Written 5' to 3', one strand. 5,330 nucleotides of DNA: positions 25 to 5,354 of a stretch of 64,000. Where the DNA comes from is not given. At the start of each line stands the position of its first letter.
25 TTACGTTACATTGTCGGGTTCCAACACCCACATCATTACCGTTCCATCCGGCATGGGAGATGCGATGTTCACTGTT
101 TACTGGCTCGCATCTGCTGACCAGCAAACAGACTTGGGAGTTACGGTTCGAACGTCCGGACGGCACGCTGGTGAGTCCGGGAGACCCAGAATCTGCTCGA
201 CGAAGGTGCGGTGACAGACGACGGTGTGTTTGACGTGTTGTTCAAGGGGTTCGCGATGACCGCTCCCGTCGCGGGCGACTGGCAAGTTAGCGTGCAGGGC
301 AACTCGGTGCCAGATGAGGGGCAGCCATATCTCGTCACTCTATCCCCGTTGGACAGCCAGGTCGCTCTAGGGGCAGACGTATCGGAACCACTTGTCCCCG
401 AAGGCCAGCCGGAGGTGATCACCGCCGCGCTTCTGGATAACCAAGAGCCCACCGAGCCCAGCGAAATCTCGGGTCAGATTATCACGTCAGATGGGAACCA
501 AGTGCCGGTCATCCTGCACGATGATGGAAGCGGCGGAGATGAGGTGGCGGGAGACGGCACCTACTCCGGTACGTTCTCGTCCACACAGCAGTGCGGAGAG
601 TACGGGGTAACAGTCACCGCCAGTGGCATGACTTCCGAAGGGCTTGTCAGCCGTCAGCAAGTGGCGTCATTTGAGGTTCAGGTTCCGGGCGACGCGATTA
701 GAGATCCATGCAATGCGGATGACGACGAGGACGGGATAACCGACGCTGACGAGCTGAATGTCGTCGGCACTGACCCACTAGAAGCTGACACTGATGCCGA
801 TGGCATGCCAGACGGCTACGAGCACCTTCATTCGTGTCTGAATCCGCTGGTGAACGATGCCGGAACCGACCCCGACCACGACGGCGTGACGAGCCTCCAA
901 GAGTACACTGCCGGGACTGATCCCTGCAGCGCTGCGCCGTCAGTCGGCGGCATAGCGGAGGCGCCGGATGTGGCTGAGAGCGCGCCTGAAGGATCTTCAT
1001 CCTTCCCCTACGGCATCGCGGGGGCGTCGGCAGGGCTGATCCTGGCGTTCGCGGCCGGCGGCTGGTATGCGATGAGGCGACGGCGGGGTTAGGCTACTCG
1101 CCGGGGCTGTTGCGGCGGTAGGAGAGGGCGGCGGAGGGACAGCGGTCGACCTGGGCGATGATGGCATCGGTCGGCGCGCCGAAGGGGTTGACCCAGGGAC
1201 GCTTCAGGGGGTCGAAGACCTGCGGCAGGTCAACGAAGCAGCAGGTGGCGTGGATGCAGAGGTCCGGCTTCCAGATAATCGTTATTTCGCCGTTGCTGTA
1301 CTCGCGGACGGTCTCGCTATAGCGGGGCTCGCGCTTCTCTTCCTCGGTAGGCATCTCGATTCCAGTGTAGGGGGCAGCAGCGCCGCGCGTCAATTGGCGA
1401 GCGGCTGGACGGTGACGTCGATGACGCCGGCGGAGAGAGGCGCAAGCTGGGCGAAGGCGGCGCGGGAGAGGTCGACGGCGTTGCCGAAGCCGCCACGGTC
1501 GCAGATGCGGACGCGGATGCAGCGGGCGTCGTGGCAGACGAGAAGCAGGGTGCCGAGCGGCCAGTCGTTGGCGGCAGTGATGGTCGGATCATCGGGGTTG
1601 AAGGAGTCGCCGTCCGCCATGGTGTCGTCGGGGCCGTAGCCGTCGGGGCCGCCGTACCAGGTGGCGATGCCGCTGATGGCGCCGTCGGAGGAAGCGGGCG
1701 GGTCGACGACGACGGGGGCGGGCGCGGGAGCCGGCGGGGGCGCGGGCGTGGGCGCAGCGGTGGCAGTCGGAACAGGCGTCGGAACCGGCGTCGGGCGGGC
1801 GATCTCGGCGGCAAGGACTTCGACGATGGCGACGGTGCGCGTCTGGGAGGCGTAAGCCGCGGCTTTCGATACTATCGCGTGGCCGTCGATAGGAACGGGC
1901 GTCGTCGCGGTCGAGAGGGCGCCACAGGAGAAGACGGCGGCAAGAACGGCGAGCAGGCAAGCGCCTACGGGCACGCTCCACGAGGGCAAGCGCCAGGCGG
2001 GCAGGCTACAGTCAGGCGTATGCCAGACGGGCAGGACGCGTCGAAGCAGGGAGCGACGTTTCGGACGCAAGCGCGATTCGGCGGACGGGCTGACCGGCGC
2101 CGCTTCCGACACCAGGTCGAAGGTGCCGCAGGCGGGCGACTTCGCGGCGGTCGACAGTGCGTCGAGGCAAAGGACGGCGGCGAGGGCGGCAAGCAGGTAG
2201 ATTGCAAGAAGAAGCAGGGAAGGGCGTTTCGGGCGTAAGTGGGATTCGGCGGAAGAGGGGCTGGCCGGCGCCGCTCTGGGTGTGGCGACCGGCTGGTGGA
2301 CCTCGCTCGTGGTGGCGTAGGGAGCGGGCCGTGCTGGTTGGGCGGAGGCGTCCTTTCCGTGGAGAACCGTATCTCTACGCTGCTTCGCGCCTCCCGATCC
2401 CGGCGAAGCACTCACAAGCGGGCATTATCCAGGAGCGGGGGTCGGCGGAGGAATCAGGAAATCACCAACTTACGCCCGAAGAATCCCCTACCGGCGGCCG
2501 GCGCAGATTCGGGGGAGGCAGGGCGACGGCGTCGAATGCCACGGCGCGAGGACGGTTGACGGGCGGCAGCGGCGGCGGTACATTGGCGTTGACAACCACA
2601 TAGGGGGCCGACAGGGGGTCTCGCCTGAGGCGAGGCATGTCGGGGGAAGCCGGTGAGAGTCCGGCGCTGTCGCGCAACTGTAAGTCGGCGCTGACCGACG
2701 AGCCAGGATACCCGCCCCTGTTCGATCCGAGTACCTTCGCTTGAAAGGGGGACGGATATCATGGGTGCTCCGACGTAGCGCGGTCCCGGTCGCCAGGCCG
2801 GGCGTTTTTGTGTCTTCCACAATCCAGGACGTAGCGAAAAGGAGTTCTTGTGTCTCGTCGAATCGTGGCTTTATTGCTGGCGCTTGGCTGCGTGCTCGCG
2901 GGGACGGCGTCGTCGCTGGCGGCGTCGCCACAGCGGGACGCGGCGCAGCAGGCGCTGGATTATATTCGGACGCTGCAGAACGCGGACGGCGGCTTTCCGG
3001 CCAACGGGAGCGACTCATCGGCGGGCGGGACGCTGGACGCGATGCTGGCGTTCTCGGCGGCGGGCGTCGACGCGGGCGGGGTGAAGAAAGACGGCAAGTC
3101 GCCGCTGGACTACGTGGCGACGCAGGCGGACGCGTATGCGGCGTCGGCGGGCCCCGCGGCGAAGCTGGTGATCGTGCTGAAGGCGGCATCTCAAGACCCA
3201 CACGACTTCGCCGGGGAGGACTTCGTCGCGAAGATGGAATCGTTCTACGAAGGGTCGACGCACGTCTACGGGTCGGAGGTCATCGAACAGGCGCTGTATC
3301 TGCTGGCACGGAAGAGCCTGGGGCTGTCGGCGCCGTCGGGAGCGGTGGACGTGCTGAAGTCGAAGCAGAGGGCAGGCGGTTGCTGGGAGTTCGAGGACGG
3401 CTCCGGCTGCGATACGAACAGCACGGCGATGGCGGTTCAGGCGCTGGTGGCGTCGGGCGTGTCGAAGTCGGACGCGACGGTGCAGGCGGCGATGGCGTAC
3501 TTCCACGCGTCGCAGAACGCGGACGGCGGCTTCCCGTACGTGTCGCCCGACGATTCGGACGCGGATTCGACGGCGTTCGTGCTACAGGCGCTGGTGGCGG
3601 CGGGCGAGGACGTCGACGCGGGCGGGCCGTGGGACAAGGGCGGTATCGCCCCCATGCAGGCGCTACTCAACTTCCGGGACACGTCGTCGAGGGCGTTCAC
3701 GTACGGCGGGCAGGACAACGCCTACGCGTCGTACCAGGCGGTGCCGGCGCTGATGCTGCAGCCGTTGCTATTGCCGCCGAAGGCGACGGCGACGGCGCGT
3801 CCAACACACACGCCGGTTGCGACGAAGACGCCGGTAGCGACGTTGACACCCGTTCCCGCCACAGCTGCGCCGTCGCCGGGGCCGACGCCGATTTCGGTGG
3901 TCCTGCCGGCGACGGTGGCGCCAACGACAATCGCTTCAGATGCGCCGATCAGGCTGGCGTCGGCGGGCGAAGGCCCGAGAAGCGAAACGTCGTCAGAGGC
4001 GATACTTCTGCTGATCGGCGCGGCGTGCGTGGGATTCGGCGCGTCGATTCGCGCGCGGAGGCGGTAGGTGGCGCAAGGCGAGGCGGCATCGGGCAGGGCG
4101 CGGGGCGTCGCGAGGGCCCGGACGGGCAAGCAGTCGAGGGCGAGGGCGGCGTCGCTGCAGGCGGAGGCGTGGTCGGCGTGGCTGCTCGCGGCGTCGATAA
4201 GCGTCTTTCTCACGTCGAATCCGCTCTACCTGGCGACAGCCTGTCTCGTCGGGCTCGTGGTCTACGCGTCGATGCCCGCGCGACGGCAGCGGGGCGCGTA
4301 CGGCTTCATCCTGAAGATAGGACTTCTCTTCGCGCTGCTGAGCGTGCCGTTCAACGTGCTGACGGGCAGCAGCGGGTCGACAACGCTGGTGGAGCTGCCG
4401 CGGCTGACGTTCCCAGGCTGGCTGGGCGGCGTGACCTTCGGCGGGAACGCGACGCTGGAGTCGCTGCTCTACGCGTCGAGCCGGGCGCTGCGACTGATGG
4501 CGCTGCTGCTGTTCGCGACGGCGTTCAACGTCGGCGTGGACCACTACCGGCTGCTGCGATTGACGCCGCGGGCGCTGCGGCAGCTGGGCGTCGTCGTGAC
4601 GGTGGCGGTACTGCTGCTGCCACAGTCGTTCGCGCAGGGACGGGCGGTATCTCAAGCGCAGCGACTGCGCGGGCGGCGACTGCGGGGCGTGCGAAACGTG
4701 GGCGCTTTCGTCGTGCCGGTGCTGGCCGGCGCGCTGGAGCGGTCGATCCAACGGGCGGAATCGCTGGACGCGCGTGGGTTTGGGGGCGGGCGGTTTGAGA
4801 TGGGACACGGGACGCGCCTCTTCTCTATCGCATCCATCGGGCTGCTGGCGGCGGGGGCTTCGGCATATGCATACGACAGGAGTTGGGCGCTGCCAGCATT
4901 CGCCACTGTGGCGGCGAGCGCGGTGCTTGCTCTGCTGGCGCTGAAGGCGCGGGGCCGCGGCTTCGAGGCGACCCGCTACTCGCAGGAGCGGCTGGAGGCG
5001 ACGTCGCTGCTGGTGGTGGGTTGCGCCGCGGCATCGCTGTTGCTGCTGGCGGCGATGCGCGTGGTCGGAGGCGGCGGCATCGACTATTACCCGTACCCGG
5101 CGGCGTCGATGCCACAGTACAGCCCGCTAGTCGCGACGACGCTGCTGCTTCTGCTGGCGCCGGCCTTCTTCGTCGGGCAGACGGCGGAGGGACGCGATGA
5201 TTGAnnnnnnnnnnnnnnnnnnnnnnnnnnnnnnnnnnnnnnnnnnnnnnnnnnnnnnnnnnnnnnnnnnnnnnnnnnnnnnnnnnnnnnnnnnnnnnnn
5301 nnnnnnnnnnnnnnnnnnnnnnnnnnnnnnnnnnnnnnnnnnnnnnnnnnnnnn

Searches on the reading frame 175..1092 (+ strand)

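Call 51: search_protein_families(library=pfam, proteins=[window:175-1092:+], max_evalue=0.001)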
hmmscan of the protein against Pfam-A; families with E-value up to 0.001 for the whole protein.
window:175-1092:+ (305 aa): 1 family
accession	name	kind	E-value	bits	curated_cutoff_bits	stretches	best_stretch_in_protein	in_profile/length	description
PF18884.5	TSP3_bac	-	1e-05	25.7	25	1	182-202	1-20/22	Bacterial TSP3 repeat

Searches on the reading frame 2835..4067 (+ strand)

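Call 51: search_protein_families(library=pfam, proteins=[window:2835-4067:+], max_evalue=0.001)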
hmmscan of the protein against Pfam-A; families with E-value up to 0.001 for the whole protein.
window:2835-4067:+ (410 aa): 3 families
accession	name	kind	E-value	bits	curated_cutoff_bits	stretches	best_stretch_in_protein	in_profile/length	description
PF13243.12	SQHop_cyclase_C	-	4.4e-08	33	26.1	1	169-236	163-229/319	Squalene-hopene cyclase C-terminal domain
PF00432.27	Prenyltrans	-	4.4e-07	30.1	26.5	0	156-257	91-191/304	Prenyltransferase alpha-alpha toroid domain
PF13249.12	SQHop_cyclase_N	-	2e-06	27.6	26.2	0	170-261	4-92/291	Squalene-hopene cyclase N-terminal domain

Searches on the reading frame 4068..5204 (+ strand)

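Call 51: search_protein_families(library=pfam, proteins=[window:4068-5204:+], max_evalue=0.001)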
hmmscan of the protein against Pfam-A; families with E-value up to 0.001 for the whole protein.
window:4068-5204:+ (378 aa): 1 family
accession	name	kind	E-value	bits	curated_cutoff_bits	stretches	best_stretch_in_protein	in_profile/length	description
PF02361.21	CbiQ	-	6.1e-06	26.5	25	1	38-242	16-213/216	Cobalt transport protein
